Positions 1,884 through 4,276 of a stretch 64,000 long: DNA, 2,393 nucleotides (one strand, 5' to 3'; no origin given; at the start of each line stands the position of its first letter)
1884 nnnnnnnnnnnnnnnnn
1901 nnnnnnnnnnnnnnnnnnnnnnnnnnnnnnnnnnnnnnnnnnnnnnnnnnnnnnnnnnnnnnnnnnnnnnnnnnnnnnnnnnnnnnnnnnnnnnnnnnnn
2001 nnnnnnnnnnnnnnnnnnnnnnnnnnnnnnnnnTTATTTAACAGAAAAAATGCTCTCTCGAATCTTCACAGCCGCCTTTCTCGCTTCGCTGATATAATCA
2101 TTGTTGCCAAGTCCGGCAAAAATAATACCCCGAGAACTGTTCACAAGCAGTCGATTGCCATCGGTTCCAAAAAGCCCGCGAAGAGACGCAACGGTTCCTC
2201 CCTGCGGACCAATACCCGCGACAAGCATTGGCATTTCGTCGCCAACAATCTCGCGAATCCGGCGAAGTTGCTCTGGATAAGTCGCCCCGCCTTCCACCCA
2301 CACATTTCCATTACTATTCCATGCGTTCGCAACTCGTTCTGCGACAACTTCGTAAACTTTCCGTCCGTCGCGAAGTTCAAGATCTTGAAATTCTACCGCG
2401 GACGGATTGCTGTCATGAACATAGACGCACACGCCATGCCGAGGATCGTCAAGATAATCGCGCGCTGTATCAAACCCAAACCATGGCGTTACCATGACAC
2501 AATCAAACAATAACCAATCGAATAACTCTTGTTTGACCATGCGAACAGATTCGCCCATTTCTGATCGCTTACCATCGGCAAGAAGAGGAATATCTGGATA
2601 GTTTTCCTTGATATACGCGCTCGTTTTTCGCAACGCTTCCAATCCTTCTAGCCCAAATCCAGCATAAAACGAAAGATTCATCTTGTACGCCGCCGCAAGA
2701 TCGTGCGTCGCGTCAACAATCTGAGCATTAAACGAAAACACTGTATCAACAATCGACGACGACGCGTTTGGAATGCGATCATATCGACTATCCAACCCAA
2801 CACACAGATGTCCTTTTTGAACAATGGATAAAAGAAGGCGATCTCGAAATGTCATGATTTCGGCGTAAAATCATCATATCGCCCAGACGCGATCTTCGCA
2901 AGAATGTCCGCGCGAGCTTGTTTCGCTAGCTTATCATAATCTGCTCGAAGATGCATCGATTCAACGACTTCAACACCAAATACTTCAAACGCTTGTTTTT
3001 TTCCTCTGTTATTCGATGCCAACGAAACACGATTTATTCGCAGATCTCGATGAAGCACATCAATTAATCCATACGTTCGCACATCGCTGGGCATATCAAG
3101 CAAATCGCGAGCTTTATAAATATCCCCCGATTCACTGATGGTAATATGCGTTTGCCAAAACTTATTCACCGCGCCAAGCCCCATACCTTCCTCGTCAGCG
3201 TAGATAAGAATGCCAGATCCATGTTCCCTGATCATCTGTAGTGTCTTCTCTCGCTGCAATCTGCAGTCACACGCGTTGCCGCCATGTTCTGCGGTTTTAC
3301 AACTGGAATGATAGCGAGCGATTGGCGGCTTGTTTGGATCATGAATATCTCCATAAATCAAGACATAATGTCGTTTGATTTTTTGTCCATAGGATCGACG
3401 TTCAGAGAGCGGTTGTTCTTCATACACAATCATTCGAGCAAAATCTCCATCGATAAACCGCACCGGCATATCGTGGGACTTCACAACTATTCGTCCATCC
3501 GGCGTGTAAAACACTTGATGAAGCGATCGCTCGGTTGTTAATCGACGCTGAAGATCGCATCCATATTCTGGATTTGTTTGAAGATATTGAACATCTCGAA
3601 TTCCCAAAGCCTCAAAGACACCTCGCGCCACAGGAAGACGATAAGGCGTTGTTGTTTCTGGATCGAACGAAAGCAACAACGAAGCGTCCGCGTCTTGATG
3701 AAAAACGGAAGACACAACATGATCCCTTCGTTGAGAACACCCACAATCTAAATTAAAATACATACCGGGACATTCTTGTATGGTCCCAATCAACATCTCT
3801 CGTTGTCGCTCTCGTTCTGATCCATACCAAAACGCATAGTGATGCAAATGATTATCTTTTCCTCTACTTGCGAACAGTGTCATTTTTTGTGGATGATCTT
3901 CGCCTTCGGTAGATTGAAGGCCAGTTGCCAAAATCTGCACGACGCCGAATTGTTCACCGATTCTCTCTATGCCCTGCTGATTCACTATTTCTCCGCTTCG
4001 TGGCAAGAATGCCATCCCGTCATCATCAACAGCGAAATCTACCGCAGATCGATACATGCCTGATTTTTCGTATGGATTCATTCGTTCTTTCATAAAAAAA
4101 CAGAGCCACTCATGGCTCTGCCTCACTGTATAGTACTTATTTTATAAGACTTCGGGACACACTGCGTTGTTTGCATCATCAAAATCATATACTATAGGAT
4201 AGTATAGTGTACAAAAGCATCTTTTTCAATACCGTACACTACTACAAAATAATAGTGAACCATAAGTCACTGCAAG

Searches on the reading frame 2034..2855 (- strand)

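Call 72: search_protein_families(library=pfam, proteins=[window:2034-2855:-], max_evalue=0.0001)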
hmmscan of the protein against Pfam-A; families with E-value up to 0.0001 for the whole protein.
window:2034-2855:- (273 aa): 1 family
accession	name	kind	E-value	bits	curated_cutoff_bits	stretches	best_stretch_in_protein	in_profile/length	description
PF00215.30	OMPdecase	-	7.3e-08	33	27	1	16-247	2-211/221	Orotidine 5'-phosphate decarboxylase / HUMPS family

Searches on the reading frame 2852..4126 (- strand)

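Call 72: search_protein_families(library=pfam, proteins=[window:2852-4126:-], max_evalue=0.0001)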
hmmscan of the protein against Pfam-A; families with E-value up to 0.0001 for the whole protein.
window:2852-4126:- (424 aa): 1 family
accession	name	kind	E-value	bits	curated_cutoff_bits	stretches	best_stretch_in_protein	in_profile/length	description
PF00925.25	GTP_cyclohydro2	-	1.7e-24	86.7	23.3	1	217-391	5-164/165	GTP cyclohydrolase II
